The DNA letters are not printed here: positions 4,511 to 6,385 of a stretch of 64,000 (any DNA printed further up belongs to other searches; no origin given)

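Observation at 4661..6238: Membrane-anchored SPFH(band-7)-Ser/Thr kinase fusion protein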

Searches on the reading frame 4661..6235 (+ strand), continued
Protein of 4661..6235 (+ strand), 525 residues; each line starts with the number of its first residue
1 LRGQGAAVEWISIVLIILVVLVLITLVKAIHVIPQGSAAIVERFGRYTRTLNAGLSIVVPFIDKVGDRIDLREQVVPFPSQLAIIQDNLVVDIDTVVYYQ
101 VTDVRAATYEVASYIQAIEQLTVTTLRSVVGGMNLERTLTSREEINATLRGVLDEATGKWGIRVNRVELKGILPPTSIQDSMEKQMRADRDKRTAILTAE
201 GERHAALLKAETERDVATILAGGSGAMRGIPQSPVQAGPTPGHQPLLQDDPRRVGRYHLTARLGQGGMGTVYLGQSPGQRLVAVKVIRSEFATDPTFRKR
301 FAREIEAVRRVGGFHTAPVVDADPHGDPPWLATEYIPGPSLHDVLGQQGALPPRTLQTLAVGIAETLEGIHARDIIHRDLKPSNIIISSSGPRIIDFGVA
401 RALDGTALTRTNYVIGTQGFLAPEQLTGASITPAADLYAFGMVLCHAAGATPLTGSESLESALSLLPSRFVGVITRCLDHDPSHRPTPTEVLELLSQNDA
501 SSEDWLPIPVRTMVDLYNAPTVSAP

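Call 28: find_encoding_contigs(protein=P0011, flank=8000, max_places=2)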
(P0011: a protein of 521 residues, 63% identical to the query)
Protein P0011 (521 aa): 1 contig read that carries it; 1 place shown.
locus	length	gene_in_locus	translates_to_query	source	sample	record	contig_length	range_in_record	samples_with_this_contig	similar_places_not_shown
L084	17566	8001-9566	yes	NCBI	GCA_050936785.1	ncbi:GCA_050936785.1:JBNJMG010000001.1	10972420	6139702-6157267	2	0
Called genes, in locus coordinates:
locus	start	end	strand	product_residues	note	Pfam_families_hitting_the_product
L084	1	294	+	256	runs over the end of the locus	PF02683:DsbD_TM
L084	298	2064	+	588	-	PF05140:ResB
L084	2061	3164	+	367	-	PF01578:Cytochrom_C_asm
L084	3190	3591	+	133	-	PF08327:AHSA1 (weak)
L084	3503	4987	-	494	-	PF00668:Condensation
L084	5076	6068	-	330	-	-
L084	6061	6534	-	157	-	PF00383:dCMP_cyt_deam_1, PF14437:MafB19-deam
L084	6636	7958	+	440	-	PF07905:PucR, PF13556:HTH_30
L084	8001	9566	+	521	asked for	PF01145:Band_7, PF00069:Pkinase, PF03109:ABC1 (faint), PF07714:PK_Tyr_Ser-Thr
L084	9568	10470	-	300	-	PF01841:Transglut_core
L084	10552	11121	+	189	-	PF04542:Sigma70_r2, PF08281:Sigma70_r4_2, PF04545:Sigma70_r4 (weak)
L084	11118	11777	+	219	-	-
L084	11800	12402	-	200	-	PF00440:TetR_N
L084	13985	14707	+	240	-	PF14200:RicinB_lectin_2, PF00652:Ricin_B_lectin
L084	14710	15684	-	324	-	PF08240:ADH_N, PF00107:ADH_zinc_N, PF13602:ADH_zinc_N_2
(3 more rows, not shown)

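Call 30: search_protein_families(library=padloc, proteins=[window:4682-6235:+], max_evalue=0.001)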
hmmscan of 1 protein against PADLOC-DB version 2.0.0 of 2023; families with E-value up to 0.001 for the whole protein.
window:4682-6235:+ (518 aa): 35 families (the best 25 are shown)
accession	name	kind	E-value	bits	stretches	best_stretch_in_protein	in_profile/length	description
PDLC04042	PD-T4-6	-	2.1e-56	189.7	1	247-455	8-221/292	-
PDLC04043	PD-T4-6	-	1.8e-55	186.8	1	245-450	12-221/452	-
PDLC04061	PD-T4-6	-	3.1e-54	183.3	1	247-453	15-230/510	-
PDLC04053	PD-T4-6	-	5.9e-54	181.6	1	243-491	4-271/311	-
PDLC04138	mad6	-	2.3e-49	166.9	1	242-490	45-312/659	mads_6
PDLC04060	PD-T4-6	-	3.9e-48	162.6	1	248-450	8-213/486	-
PDLC04047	PD-T4-6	-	6.5e-48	161.5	1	246-455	8-221/327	-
PDLC04057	PD-T4-6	-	8.1e-46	154.9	1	248-459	8-223/443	-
PDLC04039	PD-T4-6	-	2.5e-45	153.3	1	247-449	13-218/458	-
PDLC04054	PD-T4-6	-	4.7e-45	152.5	1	248-453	11-220/347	-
PDLC04048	PD-T4-6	-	4.7e-41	139.3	1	248-459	10-225/354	-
PDLC04052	PD-T4-6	-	1.9e-40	137.5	1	247-452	8-222/496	-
PDLC04041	PD-T4-6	-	5.9e-38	129.2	1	246-450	26-238/443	-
PDLC04064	PD-T4-6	-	2.2e-36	123.6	1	245-451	17-225/369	-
PDLC01088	C3a189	-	4.2e-36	122.8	1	256-499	5-269/840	kinase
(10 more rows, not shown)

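Call 32: find_encoding_contigs(protein=P0023, flank=6000, max_places=2)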
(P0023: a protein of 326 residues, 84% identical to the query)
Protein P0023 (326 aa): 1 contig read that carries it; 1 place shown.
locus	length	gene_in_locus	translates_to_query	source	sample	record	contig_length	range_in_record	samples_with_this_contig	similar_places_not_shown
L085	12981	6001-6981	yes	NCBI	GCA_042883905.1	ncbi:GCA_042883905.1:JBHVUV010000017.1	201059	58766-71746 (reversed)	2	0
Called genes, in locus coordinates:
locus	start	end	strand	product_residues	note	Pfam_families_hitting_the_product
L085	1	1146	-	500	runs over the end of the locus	PF07690:MFS_1, PF00083:Sugar_tr (weak)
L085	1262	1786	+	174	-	PF12802:MarR_2, PF01047:MarR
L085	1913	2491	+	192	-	PF13302:Acetyltransf_3, PF00583:Acetyltransf_1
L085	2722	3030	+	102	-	-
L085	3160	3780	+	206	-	-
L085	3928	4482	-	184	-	-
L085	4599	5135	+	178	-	PF14024:DUF4240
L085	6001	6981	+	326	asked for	PF00069:Pkinase, PF01636:APH (faint), PF03109:ABC1 (faint), PF07714:PK_Tyr_Ser-Thr, PF17667:Pkinase_fungal (weak)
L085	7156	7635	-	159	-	PF02082:Rrf2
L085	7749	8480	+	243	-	PF13460:NAD_binding_10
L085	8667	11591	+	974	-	PF13191:AAA_16, PF00196:GerE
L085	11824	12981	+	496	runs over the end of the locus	-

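Call 33: find_encoding_contigs(protein=P0024, flank=6000, max_places=2)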
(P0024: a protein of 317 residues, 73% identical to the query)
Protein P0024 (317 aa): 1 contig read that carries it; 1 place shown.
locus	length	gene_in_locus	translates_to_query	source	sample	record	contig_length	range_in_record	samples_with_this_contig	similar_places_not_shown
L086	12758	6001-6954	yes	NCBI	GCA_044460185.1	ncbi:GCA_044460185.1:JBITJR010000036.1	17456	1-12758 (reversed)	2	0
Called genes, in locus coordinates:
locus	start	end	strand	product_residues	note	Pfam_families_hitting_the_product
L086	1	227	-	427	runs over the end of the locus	PF12770:CHAT (weak)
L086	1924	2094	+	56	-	-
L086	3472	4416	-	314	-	-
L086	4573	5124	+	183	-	-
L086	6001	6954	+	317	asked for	PF00069:Pkinase, PF01636:APH (faint), PF03109:ABC1 (faint), PF07714:PK_Tyr_Ser-Thr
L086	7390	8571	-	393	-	PF01548:DEDD_Tnp_IS110, PF02371:Transposase_20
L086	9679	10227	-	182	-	-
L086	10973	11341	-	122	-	-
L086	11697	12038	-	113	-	-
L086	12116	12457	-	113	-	-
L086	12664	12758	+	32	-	?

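Call 48: search_solved_structures(query=window:4682-6235:+, max_evalue=1e-10)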
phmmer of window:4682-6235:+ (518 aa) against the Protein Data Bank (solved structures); distinct sequences matched with E-value up to 1e-10: 873 (the best 60 are shown).
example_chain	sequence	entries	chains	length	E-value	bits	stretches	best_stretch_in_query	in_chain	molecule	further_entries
8z5g_A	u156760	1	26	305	4.5e-54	187.5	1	8-214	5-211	Protein QmcA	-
3f69_A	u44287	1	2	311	3.3e-35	125.3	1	248-453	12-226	Serine/threonine-protein kinase pknB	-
6i2p_A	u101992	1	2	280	6.7e-35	124.2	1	248-453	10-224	Serine/threonine-protein kinase PknB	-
3ori_A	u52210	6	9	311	8.2e-35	123.9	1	248-453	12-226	Serine/threonine protein kinase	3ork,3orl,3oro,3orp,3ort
3f61_A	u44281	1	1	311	1.2e-34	123.4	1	248-450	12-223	Serine/threonine-protein kinase pknB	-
5u94_A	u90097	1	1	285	1.2e-34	123.4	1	248-453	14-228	Serine/threonine-protein kinase PknB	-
6b2p_A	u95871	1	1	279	1.3e-34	123.2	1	248-453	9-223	Serine/threonine-protein kinase PknB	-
1o6y_A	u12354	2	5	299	1.4e-34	123.1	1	248-453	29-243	SERINE/THREONINE-PROTEIN KINASE PKNB | Probable serine/threonine-protein kinase pknB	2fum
1mru_A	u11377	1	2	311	1.6e-34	123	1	248-453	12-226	Probable serine/threonine-protein kinase pknB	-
3orm_A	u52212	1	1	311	3.2e-34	122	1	248-453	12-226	Serine/threonine protein kinase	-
9ymt_A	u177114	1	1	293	8.7e-33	117.3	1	249-462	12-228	Serine/Threonine Kinase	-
4eqm_A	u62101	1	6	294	8.7e-33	117.3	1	249-462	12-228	Protein kinase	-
9tmq_A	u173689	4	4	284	2.7e-32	115.6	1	247-456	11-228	Serine/threonine-protein kinase PknA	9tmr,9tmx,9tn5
4ow8_A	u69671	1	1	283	2.7e-32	115.6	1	247-456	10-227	Serine/threonine-protein kinase PknA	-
6b2q_A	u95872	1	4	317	3.4e-32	115.3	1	247-456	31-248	Serine/threonine-protein kinase PknA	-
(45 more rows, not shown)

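Call 49: find_encoding_contigs(protein=P0062, flank=4000, max_places=2)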
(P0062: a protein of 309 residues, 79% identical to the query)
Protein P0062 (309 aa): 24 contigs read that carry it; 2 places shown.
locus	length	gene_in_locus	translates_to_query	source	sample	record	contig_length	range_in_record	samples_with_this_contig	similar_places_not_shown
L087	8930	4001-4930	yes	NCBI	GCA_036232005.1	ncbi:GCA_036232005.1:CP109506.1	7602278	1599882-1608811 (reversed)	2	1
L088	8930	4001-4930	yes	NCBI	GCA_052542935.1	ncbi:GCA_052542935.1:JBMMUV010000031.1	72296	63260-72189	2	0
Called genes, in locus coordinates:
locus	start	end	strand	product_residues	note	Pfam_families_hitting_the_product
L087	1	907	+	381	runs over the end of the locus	PF01590:GAF, PF13185:GAF_2, PF13492:GAF_3 (faint), PF07730:HisKA_3, PF13581:HATPase_c_2 (weak), PF02518:HATPase_c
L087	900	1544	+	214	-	PF00072:Response_reg, PF00196:GerE, PF08281:Sigma70_r4_2 (weak)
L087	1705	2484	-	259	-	PF27075:Rv1486c_N, PF27076:Rv1486c_C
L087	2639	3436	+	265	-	PF00005:ABC_tran, PF13304:AAA_21 (faint)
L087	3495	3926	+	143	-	PF01957:NfeD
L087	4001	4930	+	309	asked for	PF01145:Band_7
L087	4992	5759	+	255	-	PF01925:TauE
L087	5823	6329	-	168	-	PF01844:HNH, PF14279:HNH_5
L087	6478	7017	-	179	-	PF01161:PBP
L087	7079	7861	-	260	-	PF07070:Spo0M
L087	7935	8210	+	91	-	PF02245:Pur_DNA_glyco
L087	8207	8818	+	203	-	PF02245:Pur_DNA_glyco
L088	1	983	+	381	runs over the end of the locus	PF01590:GAF, PF13185:GAF_2, PF13492:GAF_3 (faint), PF07730:HisKA_3, PF13581:HATPase_c_2 (weak), PF02518:HATPase_c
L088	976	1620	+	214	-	PF00072:Response_reg, PF00196:GerE, PF08281:Sigma70_r4_2 (weak)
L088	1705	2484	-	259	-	PF27075:Rv1486c_N, PF27076:Rv1486c_C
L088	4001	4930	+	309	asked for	PF01145:Band_7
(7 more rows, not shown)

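Call 57: search_dna_similar(query=window:4682-6235:+, collection=plasmids, mode=protein, max_rows=12)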
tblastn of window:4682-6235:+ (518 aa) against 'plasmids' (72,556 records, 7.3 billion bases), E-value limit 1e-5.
In 1 record(s) the limit of 40 matching pieces per record was reached: places in those records are undercounted.
Records with a match: 1738; places in all: 2343; records where one place covers at least 80% of the query: 0.
Best place of each record, by identity: 60-80% 4; <60% 1734.
By first word of the organism name: Escherichia 424; Streptomyces 229; Rhizobium 158; Sinorhizobium 83; Rhodococcus 60; Salmonella 49; Providencia 37; Mycobacterium 36; Shigella 32; Klebsiella 30; and 187 more.
By predicted mobility (MOB-suite, as given by PLSDB): non-mobilizable 743; conjugative 704; mobilizable 291.
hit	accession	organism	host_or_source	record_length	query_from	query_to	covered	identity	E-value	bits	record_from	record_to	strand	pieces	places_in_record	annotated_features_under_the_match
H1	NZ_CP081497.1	Streptomyces sp. BHT-5-2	whole organism,plant soil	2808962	48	518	59%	73.9%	2e-74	426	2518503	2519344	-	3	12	none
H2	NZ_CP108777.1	Embleya sp. NBC_00896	-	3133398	202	500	58%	44.4%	4e-61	224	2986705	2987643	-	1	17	none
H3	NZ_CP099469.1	Streptomyces phaeoluteigriseus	mixed culture,soil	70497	223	491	52%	48.8%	8e-75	265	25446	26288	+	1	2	serine/threonine-protein kinase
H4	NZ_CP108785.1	Embleya sp. NBC_00888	-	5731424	237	503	52%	48.9%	2e-63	231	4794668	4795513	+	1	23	none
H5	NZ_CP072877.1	Microbacterium sp. NIBRBAC000506063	cell culture,sludge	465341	21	216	38%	66.3%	9e-75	264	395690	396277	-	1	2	SPFH domain-containing protein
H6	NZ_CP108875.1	Streptomyces sp. NBC_00826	-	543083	242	511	52%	46.8%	3e-65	237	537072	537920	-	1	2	serine/threonine-protein kinase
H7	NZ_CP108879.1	Streptomyces sp. NBC_00822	-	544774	242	511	52%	46.8%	3e-65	237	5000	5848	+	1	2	serine/threonine-protein kinase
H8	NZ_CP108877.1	Streptomyces sp. NBC_00825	-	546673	242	511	52%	46.8%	3e-65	237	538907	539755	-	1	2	serine/threonine-protein kinase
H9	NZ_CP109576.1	Streptomyces sp. NBC_01369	-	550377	242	511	52%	46.8%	3e-65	237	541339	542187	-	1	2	serine/threonine-protein kinase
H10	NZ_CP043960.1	Streptomyces tendae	microorganism,soil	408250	237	500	51%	47.5%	1e-68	246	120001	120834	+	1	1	serine/threonine-protein kinase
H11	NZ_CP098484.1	Streptomyces sp. Caat 7-52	Bacteria,soil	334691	243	500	50%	48.2%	4e-59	219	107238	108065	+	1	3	serine/threonine-protein kinase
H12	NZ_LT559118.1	Nonomuraea gerenzanensis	-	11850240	21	218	38%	62.6%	1e-72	258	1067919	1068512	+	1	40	none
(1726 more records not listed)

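Call 58: search_dna_similar(query=window:4682-6235:+, collection=phages, mode=protein, max_rows=10)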
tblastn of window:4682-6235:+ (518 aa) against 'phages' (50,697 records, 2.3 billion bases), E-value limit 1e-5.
Records with a match: 47; places in all: 49; records where one place covers at least 80% of the query: 0.
Best place of each record, by identity: <60% 47.
By first word of the organism name: Bacteriophage 22; Listeria 10; Salmonella 3; Enterococcus 2; Acinetobacter 2; Planktothrix 2; uncultured 2; Mollyvirus 1; Staphylococcus 1; Klebsiella 1; and 1 more.
By host as written in the record: - 28; Listeria monocytogenes 10; Planktothrix agardhii HAB637 2; Homo sapiens 2; Salmonella enterica subsp. enterica serovar Kentucky 1; Enterococcus faecalis 1; Staphylococcus aureus 1; Klebsiella pneumoniae 1; and 1 more.
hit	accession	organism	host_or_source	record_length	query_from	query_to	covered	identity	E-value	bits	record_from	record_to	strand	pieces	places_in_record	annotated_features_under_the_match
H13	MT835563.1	Bacteriophage sp.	human fecal samples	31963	23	221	38%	48.7%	2e-55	206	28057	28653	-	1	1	record has no annotation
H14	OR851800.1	Salmonella phage S.Kent 1-2-1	Salmonella enterica subsp. enterica ...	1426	23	216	37%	47.4%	2e-50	184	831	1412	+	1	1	record has no annotation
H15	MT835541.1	Bacteriophage sp.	human fecal samples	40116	250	492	47%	33.6%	2e-30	132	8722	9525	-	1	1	record has no annotation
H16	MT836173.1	Bacteriophage sp.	human fecal samples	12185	23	207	36%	40.0%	2e-36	150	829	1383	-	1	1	record has no annotation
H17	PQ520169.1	Enterococcus phage IME_EF3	-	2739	233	437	40%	35.7%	1e-28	126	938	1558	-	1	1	record has no annotation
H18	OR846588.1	Enterococcus phage Efs 1-1-1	Enterococcus faecalis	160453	233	437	40%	35.7%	2e-28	125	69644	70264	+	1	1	record has no annotation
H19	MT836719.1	Bacteriophage sp.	human fecal samples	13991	249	437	36%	38.0%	6e-25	115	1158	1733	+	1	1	record has no annotation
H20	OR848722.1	Listeria phage LM 4-14-1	Listeria monocytogenes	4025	235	437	39%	35.1%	3e-28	125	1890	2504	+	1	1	record has no annotation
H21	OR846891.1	Listeria phage LM 4-11-1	Listeria monocytogenes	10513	235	437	39%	35.1%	4e-28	125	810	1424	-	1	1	record has no annotation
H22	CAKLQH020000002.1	Acinetobacter phage MD-2021a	not known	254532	21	204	36%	38.6%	4e-31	134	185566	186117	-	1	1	ybbK: putative protease YbbK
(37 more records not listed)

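Call 59: predict_structure(alignment_id=A3)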
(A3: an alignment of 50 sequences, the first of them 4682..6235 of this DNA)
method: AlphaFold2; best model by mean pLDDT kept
length: 518 residues; sequences in the alignment: 50
mean_pLDDT: 84.6   pTM: 0.54
mean pLDDT of the five models: 84.6, 83.0, 82.8, 81.4, 79.8
residues with pLDDT >= 90: 255; 70-90: 199; 50-70: 30; < 50: 34
segments of 3 or more residues with pLDDT < 50: 215-233, 397-405, 516-518
pLDDT, mean of each block of 10 residues (from residue 1): 91 94 88 89 90 86 93 91 92 95 89 95 94 94 97 97 83 73 82 85 79 50 36 69 95 90 92 92 86 84 78 92 92 92 91 94 88 91 86 49 53 84 87 95 77 82 92 95 93 67 86 55
secondary structure, 60 per line:
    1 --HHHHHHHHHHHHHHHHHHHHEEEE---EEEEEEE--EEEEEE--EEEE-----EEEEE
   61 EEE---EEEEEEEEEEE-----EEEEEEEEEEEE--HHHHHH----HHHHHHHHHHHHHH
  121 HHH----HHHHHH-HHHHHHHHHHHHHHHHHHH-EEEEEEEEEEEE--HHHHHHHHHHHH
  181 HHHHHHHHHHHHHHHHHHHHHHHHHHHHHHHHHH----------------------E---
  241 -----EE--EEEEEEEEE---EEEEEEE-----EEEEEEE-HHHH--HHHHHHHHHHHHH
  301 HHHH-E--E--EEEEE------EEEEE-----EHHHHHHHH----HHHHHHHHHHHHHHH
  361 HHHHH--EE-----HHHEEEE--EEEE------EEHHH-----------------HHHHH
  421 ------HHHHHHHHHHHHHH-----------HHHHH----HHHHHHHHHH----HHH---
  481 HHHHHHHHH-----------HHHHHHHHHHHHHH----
elements in order: H3-22 E23-26 E30-36 E39-44 E47-50 E56-63 E67-77 E83-94 H97-102 H107-123 H128-133 H135-153 E155-166 H169-214 E250-258 E262-268 E274-280 H282-285 H288-304 E312-316 E323-327 H334-341 H346-365 E378-381 E384-387 H416-420 H427-440 H452-456 H461-470 H481-489 H501-514
